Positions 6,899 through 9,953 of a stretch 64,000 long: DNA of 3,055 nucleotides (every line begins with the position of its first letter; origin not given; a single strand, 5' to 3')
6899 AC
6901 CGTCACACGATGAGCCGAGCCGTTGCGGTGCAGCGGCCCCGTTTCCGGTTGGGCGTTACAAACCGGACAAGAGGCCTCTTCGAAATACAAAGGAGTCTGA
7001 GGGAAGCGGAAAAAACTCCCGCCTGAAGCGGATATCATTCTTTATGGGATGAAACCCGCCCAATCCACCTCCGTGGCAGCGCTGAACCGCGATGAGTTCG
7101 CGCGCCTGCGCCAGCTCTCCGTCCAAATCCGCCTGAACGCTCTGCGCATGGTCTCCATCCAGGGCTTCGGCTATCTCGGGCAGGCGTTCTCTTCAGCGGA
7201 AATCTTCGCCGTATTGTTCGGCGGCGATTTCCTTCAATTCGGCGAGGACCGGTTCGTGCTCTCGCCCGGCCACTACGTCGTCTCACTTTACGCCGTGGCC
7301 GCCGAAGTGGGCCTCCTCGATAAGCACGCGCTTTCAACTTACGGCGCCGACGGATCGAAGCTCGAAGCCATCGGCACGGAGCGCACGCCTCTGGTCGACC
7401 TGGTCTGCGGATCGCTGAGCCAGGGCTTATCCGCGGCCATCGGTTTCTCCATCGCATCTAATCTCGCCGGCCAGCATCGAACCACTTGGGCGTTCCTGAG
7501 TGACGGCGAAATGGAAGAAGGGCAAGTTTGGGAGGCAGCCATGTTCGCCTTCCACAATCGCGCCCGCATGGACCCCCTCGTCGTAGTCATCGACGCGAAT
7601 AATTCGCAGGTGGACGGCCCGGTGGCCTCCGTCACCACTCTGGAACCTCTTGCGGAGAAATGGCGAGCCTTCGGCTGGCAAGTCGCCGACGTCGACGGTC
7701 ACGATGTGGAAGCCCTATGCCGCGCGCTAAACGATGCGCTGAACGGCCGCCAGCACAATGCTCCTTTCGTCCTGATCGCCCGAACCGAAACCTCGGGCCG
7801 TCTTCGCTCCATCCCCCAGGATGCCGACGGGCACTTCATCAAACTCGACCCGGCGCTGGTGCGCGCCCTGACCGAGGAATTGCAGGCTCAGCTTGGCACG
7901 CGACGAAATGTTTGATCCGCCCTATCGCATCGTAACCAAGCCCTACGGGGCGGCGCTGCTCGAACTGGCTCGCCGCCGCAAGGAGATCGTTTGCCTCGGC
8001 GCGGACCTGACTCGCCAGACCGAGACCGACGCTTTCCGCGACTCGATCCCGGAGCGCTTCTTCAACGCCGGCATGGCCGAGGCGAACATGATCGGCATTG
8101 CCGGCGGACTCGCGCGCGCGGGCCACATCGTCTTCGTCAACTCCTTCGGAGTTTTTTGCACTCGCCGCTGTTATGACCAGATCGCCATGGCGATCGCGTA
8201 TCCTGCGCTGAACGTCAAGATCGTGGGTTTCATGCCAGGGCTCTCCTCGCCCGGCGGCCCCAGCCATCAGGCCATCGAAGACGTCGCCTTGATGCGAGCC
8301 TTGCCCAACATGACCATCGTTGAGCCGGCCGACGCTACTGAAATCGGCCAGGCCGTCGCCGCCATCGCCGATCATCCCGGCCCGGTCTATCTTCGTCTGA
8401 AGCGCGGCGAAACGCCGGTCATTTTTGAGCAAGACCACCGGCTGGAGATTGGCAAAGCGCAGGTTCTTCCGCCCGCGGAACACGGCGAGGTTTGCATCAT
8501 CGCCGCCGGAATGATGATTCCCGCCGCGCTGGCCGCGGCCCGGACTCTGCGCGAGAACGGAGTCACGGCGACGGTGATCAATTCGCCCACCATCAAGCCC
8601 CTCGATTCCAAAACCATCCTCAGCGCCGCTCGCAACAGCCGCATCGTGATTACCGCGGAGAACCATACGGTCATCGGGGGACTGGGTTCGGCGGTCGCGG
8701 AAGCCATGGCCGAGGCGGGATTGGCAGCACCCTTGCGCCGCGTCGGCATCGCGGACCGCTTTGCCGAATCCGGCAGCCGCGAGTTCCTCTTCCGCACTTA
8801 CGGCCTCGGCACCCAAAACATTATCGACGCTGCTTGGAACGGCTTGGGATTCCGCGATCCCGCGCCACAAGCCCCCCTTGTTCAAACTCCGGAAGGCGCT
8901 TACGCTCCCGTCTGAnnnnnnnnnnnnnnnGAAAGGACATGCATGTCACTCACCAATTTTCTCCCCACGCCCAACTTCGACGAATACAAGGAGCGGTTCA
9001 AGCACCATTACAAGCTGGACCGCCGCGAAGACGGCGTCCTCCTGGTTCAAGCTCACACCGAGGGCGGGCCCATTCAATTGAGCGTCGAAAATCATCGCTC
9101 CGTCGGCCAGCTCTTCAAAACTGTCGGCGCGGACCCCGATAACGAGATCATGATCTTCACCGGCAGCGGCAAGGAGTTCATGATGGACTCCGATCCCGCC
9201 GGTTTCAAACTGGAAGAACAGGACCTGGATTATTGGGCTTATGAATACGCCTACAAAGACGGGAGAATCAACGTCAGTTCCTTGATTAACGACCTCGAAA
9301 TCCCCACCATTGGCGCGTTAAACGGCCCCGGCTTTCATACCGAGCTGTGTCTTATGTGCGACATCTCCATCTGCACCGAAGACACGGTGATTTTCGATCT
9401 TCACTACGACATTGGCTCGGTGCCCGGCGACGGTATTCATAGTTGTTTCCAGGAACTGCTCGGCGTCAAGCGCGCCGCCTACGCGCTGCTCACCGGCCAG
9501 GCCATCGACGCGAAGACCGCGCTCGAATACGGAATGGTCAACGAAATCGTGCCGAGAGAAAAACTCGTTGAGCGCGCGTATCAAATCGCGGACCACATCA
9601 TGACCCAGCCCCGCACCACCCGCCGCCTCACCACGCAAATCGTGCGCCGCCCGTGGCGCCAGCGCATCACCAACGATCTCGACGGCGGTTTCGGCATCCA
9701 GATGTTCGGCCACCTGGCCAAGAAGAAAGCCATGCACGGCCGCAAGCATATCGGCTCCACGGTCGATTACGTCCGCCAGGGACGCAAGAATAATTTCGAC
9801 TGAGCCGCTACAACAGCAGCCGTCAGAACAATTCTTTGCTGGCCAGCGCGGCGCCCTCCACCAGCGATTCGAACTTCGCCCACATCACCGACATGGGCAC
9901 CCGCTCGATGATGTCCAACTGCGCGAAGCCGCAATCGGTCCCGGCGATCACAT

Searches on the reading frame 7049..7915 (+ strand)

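Call 13: search_protein_families(library=pfam, proteins=[window:7049-7915:+], max_evalue=0.001)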
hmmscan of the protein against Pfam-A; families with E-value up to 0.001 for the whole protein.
window:7049-7915:+ (288 aa): 3 families
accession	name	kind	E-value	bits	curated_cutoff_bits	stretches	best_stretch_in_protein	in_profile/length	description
PF00456.26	Transketolase_N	-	1.2e-22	80.8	22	1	26-246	8-243/334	Transketolase, thiamine diphosphate binding domain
PF13292.11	DXP_synthase_N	-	3.1e-09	37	21.2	1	18-196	16-183/274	1-deoxy-D-xylulose-5-phosphate synthase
PF00676.26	E1_dh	-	8.9e-06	25.3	22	1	128-240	108-218/300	Dehydrogenase E1 component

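Call 78: search_protein_families(library=padloc, proteins=[window:7049-7915:+], max_evalue=0.00001)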
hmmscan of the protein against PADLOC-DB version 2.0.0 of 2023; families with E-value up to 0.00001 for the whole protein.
window:7049-7915:+ (288 aa): 0 families

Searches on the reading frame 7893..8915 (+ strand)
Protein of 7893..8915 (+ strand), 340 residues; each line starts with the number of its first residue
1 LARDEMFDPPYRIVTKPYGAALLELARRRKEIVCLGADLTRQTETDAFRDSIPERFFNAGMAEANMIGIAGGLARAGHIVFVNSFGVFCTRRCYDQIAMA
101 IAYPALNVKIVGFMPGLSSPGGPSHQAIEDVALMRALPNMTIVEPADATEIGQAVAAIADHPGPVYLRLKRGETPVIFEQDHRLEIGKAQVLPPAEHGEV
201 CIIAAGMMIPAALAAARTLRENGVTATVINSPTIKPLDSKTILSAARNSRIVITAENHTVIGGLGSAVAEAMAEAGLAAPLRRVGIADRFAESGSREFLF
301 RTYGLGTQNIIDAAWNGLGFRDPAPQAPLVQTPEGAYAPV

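Call 13: search_protein_families(library=pfam, proteins=[window:7893-8915:+], max_evalue=0.001)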
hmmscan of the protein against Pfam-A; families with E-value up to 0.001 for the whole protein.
window:7893-8915:+ (340 aa): 3 families
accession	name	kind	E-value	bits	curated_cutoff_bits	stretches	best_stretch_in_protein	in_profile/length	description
PF02779.29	Transket_pyr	-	1.5e-31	109.8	27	1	16-175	7-173/174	Transketolase, pyrimidine binding domain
PF02780.25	Transketolase_C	-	1.6e-29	102.8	25.9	1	188-310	2-124/124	Transketolase, C-terminal domain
PF22613.1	Transketolase_C_1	-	0.0002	21.9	27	1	197-304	11-111/113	Transketolase-like TK C-terminal domain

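Call 78: search_protein_families(library=padloc, proteins=[window:7893-8915:+], max_evalue=0.00001)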
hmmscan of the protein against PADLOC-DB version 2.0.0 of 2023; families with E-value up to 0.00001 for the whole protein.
window:7893-8915:+ (340 aa): 0 families

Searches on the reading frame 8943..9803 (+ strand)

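Call 13: search_protein_families(library=pfam, proteins=[window:8943-9803:+], max_evalue=0.001)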
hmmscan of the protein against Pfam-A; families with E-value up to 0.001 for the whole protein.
window:8943-9803:+ (286 aa): 2 families
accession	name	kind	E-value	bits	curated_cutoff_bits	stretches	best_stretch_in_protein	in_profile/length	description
PF00378.25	ECH_1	-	1.2e-23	84.1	27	1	53-262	27-231/251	Enoyl-CoA hydratase/isomerase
PF16113.10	ECH_2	-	6.5e-05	23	27.2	1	52-224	21-193/335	Enoyl-CoA hydratase/isomerase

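Call 78: search_protein_families(library=padloc, proteins=[window:8943-9803:+], max_evalue=0.00001)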
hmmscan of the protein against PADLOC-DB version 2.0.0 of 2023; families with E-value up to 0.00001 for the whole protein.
window:8943-9803:+ (286 aa): 0 families
